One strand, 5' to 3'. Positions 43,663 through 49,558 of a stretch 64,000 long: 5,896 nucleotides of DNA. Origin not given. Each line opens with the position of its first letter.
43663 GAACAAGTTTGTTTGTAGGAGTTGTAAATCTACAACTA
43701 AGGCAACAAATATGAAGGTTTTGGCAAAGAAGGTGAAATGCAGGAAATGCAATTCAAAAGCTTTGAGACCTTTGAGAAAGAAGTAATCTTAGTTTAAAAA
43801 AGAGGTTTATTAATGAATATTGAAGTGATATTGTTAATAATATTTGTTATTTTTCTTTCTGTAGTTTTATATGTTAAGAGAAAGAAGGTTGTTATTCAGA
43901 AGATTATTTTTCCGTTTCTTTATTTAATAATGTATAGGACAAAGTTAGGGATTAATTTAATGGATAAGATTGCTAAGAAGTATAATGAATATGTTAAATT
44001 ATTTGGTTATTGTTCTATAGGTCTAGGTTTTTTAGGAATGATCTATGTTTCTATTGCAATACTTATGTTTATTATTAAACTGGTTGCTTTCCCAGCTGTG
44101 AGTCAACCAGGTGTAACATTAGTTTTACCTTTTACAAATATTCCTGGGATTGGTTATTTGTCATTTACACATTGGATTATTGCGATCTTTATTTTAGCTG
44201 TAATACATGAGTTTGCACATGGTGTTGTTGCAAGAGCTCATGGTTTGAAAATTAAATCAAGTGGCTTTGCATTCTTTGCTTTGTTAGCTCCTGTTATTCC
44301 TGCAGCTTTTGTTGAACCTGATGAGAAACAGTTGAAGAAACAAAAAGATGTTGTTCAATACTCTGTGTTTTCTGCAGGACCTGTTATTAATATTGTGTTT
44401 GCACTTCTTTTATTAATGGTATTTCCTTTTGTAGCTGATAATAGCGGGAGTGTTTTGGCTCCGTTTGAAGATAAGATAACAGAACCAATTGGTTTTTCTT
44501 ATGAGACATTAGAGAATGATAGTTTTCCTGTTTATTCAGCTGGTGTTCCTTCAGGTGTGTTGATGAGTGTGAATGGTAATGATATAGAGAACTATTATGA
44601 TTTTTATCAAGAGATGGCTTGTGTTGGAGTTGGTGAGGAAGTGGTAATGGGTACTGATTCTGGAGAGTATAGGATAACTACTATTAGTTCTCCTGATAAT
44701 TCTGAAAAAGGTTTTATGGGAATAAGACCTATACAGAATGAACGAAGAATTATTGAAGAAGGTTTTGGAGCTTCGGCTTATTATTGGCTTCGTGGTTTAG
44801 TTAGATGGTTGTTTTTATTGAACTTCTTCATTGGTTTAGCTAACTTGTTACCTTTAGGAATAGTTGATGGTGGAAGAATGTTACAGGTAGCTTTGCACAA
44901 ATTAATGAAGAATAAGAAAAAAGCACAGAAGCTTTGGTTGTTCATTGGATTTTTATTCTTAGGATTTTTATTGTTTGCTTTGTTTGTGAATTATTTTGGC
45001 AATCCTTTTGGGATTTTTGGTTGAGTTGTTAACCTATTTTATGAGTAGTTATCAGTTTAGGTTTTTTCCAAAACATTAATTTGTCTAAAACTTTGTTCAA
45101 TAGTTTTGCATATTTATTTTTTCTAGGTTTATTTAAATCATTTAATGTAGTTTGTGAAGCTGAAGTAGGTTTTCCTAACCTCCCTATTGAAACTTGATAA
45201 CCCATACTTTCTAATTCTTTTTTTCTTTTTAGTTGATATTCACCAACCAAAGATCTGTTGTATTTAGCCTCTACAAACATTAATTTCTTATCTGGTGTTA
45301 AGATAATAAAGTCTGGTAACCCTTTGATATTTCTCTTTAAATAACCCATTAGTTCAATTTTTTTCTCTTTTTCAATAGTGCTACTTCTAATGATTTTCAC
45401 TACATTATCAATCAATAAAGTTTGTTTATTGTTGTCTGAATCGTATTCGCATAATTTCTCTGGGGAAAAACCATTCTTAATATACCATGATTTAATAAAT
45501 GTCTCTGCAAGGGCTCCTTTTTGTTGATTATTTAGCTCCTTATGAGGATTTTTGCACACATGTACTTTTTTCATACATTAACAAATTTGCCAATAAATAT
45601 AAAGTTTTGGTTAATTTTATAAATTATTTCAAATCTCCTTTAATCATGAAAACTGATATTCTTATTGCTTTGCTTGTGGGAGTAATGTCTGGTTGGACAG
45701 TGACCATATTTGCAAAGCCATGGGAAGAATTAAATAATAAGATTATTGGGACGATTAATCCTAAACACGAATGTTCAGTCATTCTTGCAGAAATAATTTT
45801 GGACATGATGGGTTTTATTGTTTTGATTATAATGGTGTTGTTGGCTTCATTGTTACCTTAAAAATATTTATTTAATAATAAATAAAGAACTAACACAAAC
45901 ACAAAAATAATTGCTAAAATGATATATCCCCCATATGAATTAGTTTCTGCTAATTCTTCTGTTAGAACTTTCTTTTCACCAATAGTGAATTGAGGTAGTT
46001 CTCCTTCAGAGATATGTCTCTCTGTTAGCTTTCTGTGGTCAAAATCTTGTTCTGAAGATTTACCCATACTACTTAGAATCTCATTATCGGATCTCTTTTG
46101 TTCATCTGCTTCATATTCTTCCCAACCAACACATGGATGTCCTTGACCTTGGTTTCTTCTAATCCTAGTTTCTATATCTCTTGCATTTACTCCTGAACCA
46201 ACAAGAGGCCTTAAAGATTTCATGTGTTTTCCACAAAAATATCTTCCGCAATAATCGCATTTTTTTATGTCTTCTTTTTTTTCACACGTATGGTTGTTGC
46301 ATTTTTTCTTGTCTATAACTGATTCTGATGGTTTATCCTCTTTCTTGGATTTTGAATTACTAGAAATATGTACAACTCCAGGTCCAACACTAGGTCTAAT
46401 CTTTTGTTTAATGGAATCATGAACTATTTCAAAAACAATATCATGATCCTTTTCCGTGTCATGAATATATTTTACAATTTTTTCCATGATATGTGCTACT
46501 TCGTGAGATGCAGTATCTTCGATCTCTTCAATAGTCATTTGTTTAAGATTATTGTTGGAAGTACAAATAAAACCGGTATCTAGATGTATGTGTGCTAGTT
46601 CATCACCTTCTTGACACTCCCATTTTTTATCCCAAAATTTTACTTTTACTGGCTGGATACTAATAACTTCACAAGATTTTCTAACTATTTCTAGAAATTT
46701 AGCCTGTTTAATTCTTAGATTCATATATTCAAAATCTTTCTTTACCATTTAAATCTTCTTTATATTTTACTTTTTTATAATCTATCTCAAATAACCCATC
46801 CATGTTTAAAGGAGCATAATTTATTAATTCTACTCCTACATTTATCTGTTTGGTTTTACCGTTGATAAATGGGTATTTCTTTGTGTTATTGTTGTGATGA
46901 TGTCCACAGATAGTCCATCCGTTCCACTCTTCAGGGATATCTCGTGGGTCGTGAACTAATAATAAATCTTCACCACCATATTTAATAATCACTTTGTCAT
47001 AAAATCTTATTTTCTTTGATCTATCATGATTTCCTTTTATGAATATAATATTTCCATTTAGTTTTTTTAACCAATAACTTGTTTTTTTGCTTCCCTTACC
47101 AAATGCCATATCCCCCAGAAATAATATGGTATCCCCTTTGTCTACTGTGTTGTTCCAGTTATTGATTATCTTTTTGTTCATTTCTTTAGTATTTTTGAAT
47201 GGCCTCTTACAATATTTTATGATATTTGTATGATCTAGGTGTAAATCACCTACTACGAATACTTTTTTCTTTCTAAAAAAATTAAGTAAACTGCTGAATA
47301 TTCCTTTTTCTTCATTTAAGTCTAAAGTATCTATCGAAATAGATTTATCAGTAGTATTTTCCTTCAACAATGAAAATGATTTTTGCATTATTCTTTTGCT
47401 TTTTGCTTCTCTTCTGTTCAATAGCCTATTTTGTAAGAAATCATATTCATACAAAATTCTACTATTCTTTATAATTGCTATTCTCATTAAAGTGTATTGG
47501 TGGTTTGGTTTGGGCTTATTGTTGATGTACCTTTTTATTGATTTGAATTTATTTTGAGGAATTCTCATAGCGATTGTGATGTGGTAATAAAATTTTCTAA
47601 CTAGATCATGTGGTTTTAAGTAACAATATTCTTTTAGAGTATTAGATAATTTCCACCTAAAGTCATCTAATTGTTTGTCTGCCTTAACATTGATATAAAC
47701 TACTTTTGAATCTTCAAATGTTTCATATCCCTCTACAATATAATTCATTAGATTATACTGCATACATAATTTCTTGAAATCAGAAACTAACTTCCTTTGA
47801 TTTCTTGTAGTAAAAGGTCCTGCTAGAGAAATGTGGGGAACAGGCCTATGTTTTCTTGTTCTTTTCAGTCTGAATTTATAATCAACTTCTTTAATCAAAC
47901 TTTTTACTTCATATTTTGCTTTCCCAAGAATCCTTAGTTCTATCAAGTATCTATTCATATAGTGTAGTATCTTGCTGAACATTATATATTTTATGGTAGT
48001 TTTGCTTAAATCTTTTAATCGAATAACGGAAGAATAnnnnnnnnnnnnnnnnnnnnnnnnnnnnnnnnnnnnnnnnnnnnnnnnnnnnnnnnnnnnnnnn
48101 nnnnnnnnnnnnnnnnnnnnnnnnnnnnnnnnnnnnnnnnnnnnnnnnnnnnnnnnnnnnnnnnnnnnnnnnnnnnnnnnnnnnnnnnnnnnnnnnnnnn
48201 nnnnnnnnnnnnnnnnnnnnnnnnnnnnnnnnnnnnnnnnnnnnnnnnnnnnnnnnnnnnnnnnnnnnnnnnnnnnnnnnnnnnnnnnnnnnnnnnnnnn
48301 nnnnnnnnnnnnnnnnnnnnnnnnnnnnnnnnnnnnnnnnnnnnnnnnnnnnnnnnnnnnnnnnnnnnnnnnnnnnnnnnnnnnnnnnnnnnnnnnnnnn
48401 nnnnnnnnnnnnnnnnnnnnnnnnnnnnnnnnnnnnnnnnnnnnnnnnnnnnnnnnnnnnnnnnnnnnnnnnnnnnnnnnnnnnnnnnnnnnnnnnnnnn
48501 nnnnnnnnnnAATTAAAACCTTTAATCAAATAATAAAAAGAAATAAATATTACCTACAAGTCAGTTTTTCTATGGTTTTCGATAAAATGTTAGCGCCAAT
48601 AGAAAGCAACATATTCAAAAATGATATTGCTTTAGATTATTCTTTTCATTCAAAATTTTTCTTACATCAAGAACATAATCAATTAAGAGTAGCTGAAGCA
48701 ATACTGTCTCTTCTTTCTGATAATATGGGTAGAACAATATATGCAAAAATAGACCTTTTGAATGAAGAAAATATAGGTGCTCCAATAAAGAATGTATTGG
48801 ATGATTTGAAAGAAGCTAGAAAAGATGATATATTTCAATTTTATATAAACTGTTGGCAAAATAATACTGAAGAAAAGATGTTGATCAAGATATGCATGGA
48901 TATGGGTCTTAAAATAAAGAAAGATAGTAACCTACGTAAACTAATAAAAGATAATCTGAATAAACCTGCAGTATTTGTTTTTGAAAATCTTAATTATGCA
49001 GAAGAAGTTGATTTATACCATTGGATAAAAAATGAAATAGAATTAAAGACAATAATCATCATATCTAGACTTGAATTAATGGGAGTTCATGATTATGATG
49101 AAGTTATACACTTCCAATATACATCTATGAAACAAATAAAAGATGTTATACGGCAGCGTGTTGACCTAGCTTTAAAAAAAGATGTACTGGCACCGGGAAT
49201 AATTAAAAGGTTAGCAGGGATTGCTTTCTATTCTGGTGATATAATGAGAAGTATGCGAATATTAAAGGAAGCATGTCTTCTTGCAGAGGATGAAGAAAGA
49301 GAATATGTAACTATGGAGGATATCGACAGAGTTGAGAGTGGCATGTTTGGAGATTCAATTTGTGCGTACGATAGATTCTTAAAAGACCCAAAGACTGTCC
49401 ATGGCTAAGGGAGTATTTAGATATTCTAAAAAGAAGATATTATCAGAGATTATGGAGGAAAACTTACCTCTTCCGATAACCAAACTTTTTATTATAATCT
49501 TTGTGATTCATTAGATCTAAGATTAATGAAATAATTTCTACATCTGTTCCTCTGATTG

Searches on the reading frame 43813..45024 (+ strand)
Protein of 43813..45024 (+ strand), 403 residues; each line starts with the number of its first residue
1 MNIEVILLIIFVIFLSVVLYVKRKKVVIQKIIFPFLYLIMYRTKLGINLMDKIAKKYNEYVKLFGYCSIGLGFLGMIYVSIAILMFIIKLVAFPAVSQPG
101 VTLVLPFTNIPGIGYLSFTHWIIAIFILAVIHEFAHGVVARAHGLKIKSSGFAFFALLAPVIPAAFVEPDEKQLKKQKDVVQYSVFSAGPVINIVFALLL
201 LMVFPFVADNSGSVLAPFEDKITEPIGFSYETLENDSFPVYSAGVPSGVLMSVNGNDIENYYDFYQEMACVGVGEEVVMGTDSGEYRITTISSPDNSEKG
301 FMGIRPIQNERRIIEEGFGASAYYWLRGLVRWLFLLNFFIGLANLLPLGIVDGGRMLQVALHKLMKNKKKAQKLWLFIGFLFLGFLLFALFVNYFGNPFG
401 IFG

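Call 42: search_protein_families(library=pfam, proteins=[window:43813-45024:+], max_evalue=0.01)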
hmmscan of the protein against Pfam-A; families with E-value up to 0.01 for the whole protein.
window:43813-45024:+ (403 aa): 1 family
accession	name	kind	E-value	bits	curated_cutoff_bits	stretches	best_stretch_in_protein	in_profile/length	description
PF02163.28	Peptidase_M50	-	1.2e-27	97.2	27.2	1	122-383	3-218/221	Peptidase family M50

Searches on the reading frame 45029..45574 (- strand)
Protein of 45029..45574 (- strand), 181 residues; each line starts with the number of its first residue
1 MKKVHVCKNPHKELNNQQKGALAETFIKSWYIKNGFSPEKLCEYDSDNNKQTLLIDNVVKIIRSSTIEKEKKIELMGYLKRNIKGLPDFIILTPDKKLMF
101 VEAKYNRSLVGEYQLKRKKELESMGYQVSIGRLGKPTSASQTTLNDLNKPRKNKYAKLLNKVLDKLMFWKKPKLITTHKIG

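Call 71: search_protein_families(library=pfam, proteins=[window:45029-45574:-], max_evalue=0.001)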
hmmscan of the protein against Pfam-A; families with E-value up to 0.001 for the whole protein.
window:45029-45574:- (181 aa): 1 family
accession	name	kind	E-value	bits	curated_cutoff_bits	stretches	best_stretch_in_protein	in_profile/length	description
PF08774.17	VRR_NUC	-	0.00045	20.7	23.8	1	64-129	43-110/116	VRR-NUC domain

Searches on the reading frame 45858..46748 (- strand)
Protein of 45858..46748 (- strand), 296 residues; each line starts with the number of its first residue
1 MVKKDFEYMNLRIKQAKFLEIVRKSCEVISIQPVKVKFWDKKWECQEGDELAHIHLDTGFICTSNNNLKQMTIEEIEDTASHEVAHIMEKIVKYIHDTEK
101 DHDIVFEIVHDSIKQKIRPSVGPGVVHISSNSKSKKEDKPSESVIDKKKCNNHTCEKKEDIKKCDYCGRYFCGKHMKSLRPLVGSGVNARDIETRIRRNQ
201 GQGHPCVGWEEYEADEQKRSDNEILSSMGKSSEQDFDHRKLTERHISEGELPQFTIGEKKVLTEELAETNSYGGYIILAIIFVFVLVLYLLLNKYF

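Call 42: search_protein_families(library=pfam, proteins=[window:45858-46748:-], max_evalue=0.01)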
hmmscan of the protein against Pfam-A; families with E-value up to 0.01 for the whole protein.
window:45858-46748:- (296 aa): 1 family
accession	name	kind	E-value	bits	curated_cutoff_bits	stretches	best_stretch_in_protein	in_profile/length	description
PF01428.23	zf-AN1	-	0.0065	17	27.9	0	150-176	1-28/40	AN1-like Zinc finger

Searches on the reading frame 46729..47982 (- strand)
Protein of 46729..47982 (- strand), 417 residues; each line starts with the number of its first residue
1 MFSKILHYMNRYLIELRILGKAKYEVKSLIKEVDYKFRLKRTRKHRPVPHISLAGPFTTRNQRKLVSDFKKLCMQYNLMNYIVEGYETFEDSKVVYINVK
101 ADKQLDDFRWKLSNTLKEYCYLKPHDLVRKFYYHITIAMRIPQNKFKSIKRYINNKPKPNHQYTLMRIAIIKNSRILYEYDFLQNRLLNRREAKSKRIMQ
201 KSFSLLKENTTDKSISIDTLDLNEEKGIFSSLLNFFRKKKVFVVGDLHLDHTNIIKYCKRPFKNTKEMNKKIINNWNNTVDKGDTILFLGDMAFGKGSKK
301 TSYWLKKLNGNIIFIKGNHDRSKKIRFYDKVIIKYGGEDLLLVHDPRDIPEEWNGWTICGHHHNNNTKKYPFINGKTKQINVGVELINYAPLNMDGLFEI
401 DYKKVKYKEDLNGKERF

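Call 71: search_protein_families(library=pfam, proteins=[window:46729-47982:-], max_evalue=0.001)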
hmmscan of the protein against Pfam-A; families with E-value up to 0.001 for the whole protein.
window:46729-47982:- (417 aa): 3 families
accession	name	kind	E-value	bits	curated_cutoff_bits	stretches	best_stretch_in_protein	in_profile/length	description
PF13563.12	2_5_RNA_ligase2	-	3.6e-15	56.7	27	1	43-173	21-148/152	2'-5' RNA ligase superfamily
PF00149.33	Metallophos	-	1.2e-09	39.3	21.5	1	240-380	2-117/191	Calcineurin-like phosphoesterase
PF12850.12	Metallophos_2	-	3.9e-07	30.6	27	1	240-383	2-133/154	Calcineurin-like phosphoesterase superfamily domain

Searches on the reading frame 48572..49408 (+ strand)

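Call 71: search_protein_families(library=pfam, proteins=[window:48572-49408:+], max_evalue=0.001)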
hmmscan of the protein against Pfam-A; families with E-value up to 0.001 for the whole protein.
window:48572-49408:+ (278 aa): 1 family
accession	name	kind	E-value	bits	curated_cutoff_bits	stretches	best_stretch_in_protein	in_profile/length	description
PF22703.2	Cdc6_lid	-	5.2e-11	42.7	27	1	191-254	2-66/68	Cdc6 AAA+ ATPase-type lid domain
